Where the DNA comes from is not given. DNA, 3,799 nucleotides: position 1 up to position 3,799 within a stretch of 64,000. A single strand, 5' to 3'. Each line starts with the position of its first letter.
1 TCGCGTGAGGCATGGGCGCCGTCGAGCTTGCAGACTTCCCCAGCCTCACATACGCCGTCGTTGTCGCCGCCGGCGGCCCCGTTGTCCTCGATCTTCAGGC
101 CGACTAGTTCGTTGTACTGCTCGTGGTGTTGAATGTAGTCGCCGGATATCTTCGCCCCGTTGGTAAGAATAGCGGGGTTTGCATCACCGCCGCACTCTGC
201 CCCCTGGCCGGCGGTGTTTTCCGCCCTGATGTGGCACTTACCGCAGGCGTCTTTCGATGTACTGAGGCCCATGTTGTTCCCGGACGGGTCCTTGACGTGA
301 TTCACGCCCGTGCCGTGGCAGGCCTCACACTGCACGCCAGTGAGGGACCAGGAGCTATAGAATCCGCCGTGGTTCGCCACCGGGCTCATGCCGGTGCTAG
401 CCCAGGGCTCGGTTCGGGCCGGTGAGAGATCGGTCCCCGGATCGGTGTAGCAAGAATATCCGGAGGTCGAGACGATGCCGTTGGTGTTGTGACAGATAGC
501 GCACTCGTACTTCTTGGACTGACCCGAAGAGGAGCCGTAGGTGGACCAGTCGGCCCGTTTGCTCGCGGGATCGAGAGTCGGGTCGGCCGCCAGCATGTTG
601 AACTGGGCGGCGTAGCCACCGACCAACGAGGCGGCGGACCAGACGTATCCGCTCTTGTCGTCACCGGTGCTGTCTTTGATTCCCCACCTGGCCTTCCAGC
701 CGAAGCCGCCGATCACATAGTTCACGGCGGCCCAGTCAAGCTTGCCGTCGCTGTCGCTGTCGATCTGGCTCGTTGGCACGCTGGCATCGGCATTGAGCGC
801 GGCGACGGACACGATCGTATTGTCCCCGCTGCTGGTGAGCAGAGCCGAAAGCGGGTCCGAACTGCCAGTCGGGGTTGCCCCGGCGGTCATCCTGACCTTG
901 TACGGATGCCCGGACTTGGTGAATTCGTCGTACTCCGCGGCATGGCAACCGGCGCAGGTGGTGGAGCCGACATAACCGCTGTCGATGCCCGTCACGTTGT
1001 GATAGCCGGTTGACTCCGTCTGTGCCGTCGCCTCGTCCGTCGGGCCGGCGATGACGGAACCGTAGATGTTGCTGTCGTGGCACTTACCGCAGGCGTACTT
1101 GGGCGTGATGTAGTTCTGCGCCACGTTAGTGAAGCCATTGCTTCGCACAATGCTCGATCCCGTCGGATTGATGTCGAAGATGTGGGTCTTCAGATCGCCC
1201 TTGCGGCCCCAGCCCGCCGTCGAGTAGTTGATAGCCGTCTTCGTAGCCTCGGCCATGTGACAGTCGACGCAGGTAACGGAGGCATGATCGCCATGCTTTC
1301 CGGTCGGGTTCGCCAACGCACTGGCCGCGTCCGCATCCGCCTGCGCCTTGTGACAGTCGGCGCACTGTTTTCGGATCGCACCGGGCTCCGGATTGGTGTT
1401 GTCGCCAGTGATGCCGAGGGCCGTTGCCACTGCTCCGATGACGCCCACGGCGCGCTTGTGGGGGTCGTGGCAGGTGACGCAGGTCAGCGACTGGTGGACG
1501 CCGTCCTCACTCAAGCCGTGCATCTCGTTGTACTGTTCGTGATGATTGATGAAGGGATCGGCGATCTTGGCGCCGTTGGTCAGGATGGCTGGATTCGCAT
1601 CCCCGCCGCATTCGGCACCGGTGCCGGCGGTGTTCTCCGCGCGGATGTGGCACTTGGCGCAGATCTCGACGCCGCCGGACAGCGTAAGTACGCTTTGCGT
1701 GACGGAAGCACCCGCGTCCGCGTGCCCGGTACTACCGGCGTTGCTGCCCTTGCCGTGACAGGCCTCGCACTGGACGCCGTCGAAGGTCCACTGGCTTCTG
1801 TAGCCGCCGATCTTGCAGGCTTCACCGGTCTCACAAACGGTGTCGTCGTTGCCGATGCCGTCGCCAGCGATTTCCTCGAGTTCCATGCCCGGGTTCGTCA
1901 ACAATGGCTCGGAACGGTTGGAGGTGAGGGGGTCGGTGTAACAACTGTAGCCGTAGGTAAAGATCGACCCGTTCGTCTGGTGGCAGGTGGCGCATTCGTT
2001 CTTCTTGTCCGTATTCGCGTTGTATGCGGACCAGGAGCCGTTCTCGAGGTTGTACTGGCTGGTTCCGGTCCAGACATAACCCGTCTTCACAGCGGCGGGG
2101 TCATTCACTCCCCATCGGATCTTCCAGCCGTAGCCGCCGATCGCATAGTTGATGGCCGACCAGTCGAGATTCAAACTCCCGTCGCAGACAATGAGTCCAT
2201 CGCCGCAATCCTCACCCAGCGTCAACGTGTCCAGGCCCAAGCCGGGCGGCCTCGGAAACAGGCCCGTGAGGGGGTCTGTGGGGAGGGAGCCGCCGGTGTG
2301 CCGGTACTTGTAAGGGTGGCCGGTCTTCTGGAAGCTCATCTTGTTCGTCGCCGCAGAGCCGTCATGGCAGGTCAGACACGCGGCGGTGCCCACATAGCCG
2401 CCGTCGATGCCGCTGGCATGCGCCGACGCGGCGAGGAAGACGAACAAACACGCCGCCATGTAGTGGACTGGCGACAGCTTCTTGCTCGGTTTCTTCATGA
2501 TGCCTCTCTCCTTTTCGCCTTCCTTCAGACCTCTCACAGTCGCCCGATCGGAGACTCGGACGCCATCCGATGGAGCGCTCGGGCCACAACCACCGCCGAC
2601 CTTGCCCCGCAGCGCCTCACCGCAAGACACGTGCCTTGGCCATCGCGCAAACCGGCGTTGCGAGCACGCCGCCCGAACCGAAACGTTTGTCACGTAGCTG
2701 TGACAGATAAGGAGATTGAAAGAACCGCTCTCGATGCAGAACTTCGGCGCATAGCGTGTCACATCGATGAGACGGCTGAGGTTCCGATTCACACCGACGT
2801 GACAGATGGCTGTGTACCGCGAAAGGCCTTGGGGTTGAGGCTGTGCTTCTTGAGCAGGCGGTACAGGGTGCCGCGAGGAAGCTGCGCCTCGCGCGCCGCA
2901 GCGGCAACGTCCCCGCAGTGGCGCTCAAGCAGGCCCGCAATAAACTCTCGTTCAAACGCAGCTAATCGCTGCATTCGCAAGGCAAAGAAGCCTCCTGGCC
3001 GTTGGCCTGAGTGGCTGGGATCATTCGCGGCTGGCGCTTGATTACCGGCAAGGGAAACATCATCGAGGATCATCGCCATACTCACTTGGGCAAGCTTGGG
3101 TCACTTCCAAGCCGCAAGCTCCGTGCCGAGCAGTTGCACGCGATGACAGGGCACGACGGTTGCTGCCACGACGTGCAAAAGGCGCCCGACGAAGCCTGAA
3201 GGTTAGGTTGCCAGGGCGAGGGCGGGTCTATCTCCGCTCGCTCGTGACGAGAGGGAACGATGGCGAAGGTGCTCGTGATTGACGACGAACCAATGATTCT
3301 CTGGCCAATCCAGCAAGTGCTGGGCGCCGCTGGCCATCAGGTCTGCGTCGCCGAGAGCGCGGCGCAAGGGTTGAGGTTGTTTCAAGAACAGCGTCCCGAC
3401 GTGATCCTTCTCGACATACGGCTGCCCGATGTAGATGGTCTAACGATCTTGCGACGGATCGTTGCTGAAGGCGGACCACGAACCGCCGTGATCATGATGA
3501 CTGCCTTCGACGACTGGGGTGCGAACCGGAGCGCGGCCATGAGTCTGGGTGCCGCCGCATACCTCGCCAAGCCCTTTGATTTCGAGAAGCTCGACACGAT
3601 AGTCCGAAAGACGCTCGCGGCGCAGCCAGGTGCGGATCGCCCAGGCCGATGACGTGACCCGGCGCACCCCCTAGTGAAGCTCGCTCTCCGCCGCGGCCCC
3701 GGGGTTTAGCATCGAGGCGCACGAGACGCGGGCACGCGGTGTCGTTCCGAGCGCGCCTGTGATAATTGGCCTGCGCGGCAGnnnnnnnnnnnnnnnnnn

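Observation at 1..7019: Sigma-54-dependent regulatory island: a dodeca-heme (or larger) cytochrome facing a REC / histidine kinase / NtrC-type operon, each behind a near-perfect -24/-12 promoter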

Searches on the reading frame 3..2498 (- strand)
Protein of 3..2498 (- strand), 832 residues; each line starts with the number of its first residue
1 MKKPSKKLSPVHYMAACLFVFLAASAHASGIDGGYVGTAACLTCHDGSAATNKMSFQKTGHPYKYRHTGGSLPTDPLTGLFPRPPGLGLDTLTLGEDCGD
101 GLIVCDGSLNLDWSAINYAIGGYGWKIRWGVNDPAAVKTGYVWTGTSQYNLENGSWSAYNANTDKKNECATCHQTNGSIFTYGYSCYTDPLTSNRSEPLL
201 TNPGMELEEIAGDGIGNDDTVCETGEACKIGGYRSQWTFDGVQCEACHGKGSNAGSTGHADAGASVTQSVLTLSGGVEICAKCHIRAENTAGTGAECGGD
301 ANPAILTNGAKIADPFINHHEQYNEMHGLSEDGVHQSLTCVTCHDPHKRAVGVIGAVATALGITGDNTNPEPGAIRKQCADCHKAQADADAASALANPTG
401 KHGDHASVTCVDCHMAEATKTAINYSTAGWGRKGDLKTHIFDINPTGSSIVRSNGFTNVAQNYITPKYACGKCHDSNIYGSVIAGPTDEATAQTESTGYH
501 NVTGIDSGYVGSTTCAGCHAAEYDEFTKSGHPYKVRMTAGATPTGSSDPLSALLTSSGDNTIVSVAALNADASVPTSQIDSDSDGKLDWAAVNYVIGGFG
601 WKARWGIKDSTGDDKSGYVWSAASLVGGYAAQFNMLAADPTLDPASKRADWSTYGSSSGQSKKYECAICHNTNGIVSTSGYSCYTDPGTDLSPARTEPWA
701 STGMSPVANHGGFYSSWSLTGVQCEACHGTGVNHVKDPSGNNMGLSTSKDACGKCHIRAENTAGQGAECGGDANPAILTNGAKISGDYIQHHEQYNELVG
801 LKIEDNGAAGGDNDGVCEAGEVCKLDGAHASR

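Call 6: search_protein_families(library=pfam, proteins=[window:3-2498:-], max_evalue=0.01)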
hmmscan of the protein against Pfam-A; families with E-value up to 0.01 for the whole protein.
window:3-2498:- (832 aa): 4 families
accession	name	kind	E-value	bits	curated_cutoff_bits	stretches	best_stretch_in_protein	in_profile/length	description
PF14522.11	Cytochrome_C7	-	2.1e-13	50.3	24.8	1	720-769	12-62/67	Cytochrome c7 and related cytochrome c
PF22113.1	Mtrc-MtrF_II-IV_dom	-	6.1e-11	42.6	30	1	377-525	7-169/176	Outer membrane cytochrome MtrC/MtrF-like, domains II/IV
PF14537.11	Cytochrom_c3_2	-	8.9e-10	39.3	25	1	374-420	24-70/79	Cytochrome c3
PF09699.15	Paired_CXXCH_1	-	1.8e-07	31.2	20.6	0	243-285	8-37/41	Doubled CXXCH motif (Paired_CXXCH_1)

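Call 7: search_protein_families(library=ncbifam, proteins=[window:3-2498:-], max_evalue=0.01)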
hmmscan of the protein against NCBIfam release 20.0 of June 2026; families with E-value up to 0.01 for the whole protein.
window:3-2498:- (832 aa): 4 families
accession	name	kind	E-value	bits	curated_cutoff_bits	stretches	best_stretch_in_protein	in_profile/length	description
NF041198.1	UshA_like_PCGU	equivalog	3.4e-09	35.8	275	2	718-758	469-510/519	UshA-like (seleno)protein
TIGR03508.1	decahem_SO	subfamily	3.7e-08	33.2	192.2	2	323-421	18-108/258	DmsE family decaheme c-type cytochrome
NF041028.1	decahem_GSU2203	exception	2e-06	27.2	325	0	505-532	29-56/317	GSU2203 family decaheme c-type cytochrome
NF043010.1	Cyt554_Nsmonas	equivalog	0.0016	17.9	400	0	356-394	11-49/238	cytochrome c-550 CycA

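Call 76: find_homologous_proteins(query=window:3-2498:-, max_evalue=1e-10)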
Query window:3-2498:- (832 aa): 56 proteins with E <= 1e-10 among 8000 candidates.
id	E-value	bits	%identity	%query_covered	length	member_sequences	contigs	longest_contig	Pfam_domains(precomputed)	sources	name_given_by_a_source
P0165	0.0e+0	2044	100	100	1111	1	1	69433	PF09699.16,PF14537.12,PF00801.27,PF14522.12,PF18911.7,PF22113.2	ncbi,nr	ncbi:MAG: PKD domain-containing protein, partial [Deltaproteobacteria bacterium]|nr:PKD domain-conta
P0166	0.0e+0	1414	72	96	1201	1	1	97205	PF09699.16,PF14537.12,PF00801.27,PF13620.13,PF14522.12,PF18911.7,PF22113.2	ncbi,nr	ncbi:MAG: carboxypeptidase regulatory-like domain-containing protein [Deltaproteobacteria bacterium]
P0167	0.0e+0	1223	64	96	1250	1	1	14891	PF09699.16,PF14537.12,PF00801.27,PF13620.13,PF14522.12,PF18911.7,PF22113.2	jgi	-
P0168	0.0e+0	1194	55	96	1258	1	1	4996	PF09699.16,PF14537.12,PF00801.27,PF13620.13,PF14522.12,PF18911.7,PF22113.2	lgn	-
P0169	0.0e+0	1106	59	94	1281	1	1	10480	PF09699.16,PF14537.12,PF00801.27,PF13620.13,PF22904.4,PF14522.12,PF18911.7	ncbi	ncbi:MAG: hypothetical protein AB1499_05045 [Nitrospirota bacterium]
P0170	0.0e+0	1033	49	93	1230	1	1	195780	PF09699.16,PF14537.12,PF02085.22,PF14522.12,PF22113.2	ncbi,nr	ncbi:MAG: hypothetical protein HZB61_10950, partial [Nitrospirae bacterium]|nr:hypothetical protein 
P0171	6.5e-257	873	50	94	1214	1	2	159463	PF09699.16,PF14537.12,PF00801.27,PF13620.13,PF17210.10,PF14522.12,PF18911.7,PF22113.2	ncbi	-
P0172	2.4e-253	861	51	94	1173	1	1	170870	PF09699.16,PF14537.12,PF00801.27,PF13435.12,PF14522.12,PF18911.7,PF22113.2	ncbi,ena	-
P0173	3.9e-249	847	44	94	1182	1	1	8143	PF14537.12,PF02085.22,PF14522.12,PF22113.2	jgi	jgi:hypothetical protein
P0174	2.8e-246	838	44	96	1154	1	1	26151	PF14537.12,PF02085.22,PF14522.12,PF22113.2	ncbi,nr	ncbi:MAG: hypothetical protein HZB30_10810, partial [Nitrospirae bacterium]|nr:hypothetical protein 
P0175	1.4e-227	776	43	96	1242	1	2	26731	PF09699.16,PF14537.12,PF00801.27,PF13435.12,PF13620.13,PF14522.12,PF18911.7,PF22113.2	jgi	jgi:hypothetical protein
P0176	2.6e-225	768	40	96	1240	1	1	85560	PF09699.16,PF14537.12,PF13435.12,PF02085.22,PF14522.12,PF18911.7,PF22113.2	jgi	jgi:hypothetical protein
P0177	1.1e-214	733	42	98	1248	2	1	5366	PF09699.16,PF14537.12,PF13715.13,PF00801.27,PF13435.12,PF13620.13,PF02085.22,PF22904.4,PF14522.12,PF18911.7,PF22113.2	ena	-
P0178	4.3e-146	506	50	56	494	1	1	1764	PF09699.16,PF14522.12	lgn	-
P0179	1.9e-145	504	51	57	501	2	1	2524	PF09699.16,PF14537.12,PF14522.12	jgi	jgi:hypothetical protein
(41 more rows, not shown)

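Call 77: find_encoding_contigs(protein=P0167, flank=8000, max_places=2)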
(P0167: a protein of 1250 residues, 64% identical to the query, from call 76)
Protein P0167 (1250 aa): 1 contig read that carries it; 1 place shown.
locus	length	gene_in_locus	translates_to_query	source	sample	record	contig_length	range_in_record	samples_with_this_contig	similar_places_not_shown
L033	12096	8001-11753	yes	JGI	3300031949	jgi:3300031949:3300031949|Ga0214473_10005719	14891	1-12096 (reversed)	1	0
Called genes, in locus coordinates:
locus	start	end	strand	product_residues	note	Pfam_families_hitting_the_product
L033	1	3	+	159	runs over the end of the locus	PF20586:DUF6788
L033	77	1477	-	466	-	PF00072:Response_reg, PF00158:Sigma54_activat, PF14532:Sigma54_activ_2, PF07728:AAA_5, PF25601:AAA_lid_14, PF02954:HTH_8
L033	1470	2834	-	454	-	PF25323:6TM_PilS, PF02518:HATPase_c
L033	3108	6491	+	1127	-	PF14522:Cytochrome_C7 (faint), PF22113:Mtrc-MtrF_II-IV_dom (faint), PF02085:Cytochrom_CIII (faint), PF13435:Cytochrome_C554 (faint), PF14537:Cytochrom_c3_2 (faint)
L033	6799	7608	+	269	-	PF01346:FKBP_N, PF00254:FKBP_C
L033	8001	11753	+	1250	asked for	PF09699:Paired_CXXCH_1 (faint), PF14522:Cytochrome_C7 (faint), PF14537:Cytochrom_c3_2 (faint), PF22113:Mtrc-MtrF_II-IV_dom, PF00801:PKD (faint), PF18911:PKD_4 (weak), PF13620:CarboxypepD_reg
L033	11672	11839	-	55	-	-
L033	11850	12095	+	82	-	?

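Call 78: find_encoding_contigs(protein=P0168, flank=5000, max_places=2)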
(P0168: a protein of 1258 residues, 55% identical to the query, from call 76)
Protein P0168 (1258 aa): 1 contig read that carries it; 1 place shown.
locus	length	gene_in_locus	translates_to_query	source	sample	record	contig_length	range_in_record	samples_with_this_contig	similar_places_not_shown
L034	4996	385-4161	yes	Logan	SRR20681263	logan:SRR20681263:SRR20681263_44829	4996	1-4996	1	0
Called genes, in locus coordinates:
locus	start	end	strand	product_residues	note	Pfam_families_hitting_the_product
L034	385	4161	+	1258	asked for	PF09699:Paired_CXXCH_1 (faint), PF14522:Cytochrome_C7 (faint), PF14537:Cytochrom_c3_2 (faint), PF22113:Mtrc-MtrF_II-IV_dom (faint), PF00801:PKD (faint), PF18911:PKD_4 (weak), PF13620:CarboxypepD_reg (weak)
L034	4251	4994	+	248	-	?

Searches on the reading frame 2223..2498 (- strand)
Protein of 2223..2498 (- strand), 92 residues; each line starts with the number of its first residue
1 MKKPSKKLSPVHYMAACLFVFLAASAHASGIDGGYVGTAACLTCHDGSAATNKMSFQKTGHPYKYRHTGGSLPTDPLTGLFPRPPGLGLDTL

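Call 20: find_related_loci(query=A1, collection=genome_contigs, flank=10000)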
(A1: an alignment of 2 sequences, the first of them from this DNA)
Query A1 (92 aa) in genome_contigs; peptide patterns used: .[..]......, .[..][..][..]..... (x = any residue, [..] = any of these).
134 stretches matched a pattern; 3 encode a relative of the query (tblastn E <= 1e-3); 3 distinct loci.
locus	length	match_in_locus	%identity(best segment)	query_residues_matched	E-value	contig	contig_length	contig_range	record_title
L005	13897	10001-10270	58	1-91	6e-30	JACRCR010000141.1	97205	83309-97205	MAG: Deltaproteobacteria bacterium isolate NC_groundwater_1651_Pr3_B-0.1um_66_31 SR-2_scaffold_141_1375775, whole genome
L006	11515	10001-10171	65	29-84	5e-21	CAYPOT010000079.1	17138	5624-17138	MAG TPA_asm: uncultured Nitrospiraceae bacterium isolate ERP113451_co1_289 genome assembly, contig: NODE_3865_length_171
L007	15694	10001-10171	56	29-84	8e-18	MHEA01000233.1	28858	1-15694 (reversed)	MAG: Nitrospirae bacterium GWC2_57_9 gwc2_scaffold_8152, whole genome shotgun sequence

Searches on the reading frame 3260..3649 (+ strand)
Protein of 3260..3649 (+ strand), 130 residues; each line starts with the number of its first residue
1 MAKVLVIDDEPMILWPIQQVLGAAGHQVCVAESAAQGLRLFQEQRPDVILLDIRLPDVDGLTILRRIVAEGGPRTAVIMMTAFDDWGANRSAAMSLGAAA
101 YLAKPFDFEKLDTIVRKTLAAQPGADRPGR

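Call 6: search_protein_families(library=pfam, proteins=[window:3260-3649:+], max_evalue=0.01)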
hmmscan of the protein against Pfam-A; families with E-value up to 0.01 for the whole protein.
window:3260-3649:+ (130 aa): 1 family
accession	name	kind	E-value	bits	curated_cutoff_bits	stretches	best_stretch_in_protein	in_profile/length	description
PF00072.30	Response_reg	-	7.5e-28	97.4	30.2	1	4-115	1-110/111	Response regulator receiver domain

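Call 7: search_protein_families(library=ncbifam, proteins=[window:3260-3649:+], max_evalue=0.01)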
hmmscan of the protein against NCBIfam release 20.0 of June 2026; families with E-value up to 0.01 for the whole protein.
window:3260-3649:+ (130 aa): 106 families (the best 25 are shown)
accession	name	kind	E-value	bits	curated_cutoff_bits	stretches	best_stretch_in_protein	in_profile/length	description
NF008469.0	PRK11361.1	equivalog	3.5e-23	82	714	1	2-122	5-123/461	acetoacetate metabolism transcriptional regulator AtoC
TIGR01818.1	ntrC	equivalog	5.7e-23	81.4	558.6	1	4-122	1-117/463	nitrogen regulation protein NR(I)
NF053512.1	nitric_RR_NosR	exception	4.4e-21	75.4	400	1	4-122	1-118/422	response regulator c-di-GMP phosphodiesterase, NosR family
NF008176.1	PRK10923.1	equivalog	1.9e-20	72.9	620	1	3-120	5-120/469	nitrogen regulation protein NR(I)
NF045944.1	ResRegRpaBCyano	equivalog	3.1e-20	72.5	330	1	5-119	1-112/229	response regulator transcription factor RpaB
TIGR01387.1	cztR_silR_copR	subfamily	6.2e-19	68.5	279.2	1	4-120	1-115/218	heavy metal response regulator transcription factor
NF045505.1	RR_RssB_Pseudo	equivalog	6.4e-19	68.2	700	1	2-119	6-122/394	two-component system response regulator RssB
NF041733.1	resp_reg_CseB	equivalog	3.8e-18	65.7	350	1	3-119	2-115/228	two-component system response regulator CseB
NF007005.1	PRK09468.1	equivalog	7.9e-18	64.7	331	1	2-124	4-128/237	osmolarity response regulator transcription factor OmpR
NF006900.1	PRK09390.1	equivalog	1e-17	64.4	255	1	3-122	6-123/203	response regulator FixJ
NF001965.0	PRK00742.1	subfamily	4.4e-17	62.3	293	1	2-116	4-120/357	chemotaxis-specific protein-glutamate methyltransferase CheB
NF045717.1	DVU0259_DivK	exception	4.7e-17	62.2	160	1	2-119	3-116/117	DVU0259 family response regulator domain-containing protein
NF040689.1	MtrAB_MtrA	equivalog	6.4e-17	61.6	300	1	4-120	1-114/219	MtrAB system response regulator MtrA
TIGR02875.1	spore_0_A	equivalog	9.3e-17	61.1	200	1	6-118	7-121/262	sporulation transcription factor Spo0A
NF040534.1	resp_reg_YycF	equivalog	9.5e-17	61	340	1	3-118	2-114/231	response regulator YycF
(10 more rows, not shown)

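Call 12: find_encoding_contigs(protein=window:3260-3649:+, flank=10000, max_places=6)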
Protein window:3260-3649:+ (130 aa): 2 contigs read that carry it; 2 places shown.
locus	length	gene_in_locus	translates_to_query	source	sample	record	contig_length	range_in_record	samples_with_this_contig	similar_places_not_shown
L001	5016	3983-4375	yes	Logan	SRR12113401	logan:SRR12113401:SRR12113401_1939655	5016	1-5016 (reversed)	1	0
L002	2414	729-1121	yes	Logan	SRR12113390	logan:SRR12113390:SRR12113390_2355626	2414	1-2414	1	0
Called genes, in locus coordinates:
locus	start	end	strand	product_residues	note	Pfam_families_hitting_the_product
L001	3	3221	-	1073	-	?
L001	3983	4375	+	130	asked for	PF00072:Response_reg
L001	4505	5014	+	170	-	?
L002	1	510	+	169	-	?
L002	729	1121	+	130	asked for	PF00072:Response_reg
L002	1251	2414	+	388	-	?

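Call 82: find_homologous_proteins(query=window:3260-3649:+, max_evalue=1e-8)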
Query window:3260-3649:+ (130 aa): 278 proteins with E <= 1e-8 among 677 candidates; the best 120 are listed.
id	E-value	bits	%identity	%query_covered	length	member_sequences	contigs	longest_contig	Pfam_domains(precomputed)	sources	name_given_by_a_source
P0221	2.1e-78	278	100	100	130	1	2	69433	PF00072.31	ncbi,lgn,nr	ncbi:MAG: response regulator [Deltaproteobacteria bacterium]|nr:response regulator [Deltaproteobacte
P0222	2.7e-32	129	59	94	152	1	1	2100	PF00072.31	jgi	jgi:two-component system response regulator AtoC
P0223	2.8e-27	113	50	90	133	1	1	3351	PF00072.31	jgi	jgi:DNA-binding NtrC family response regulator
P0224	3.3e-22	97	47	88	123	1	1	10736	PF00072.31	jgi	jgi:two-component system, NtrC family, response regulator AtoC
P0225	3.8e-22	96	50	88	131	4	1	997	PF00072.31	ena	-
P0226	4.1e-22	96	49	88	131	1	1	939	PF00072.31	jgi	jgi:DNA-binding NtrC family response regulator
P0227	1.0e-21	95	51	87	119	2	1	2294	PF00072.31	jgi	jgi:DNA-binding NtrC family response regulator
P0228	2.0e-21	94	49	88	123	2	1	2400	PF00072.31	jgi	jgi:two-component system response regulator AtoC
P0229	2.2e-21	94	47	88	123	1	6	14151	PF00072.31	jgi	jgi:DNA-binding NtrC family response regulator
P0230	2.7e-21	94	49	88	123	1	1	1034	PF00072.31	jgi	jgi:DNA-binding NtrC family response regulator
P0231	3.7e-21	93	49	88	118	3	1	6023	PF00072.31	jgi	-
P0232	3.7e-21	93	48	92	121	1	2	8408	PF00072.31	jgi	jgi:DNA-binding response OmpR family regulator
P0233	4.2e-21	93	49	88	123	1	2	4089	PF00072.31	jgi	jgi:DNA-binding NtrC family response regulator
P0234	5.3e-21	93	47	88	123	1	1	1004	PF00072.31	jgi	jgi:DNA-binding NtrC family response regulator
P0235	6.7e-21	92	48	92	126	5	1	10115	PF00072.31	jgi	-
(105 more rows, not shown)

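Call 83: find_encoding_contigs(protein=P0222, flank=3000, max_places=3)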
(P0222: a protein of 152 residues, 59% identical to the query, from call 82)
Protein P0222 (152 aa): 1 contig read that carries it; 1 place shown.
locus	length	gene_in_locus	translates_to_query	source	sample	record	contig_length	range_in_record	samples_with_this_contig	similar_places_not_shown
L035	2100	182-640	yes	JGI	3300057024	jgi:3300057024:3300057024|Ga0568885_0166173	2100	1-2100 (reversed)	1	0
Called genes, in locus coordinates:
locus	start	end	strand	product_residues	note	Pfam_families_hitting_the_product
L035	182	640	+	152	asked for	PF00072:Response_reg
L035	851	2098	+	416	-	?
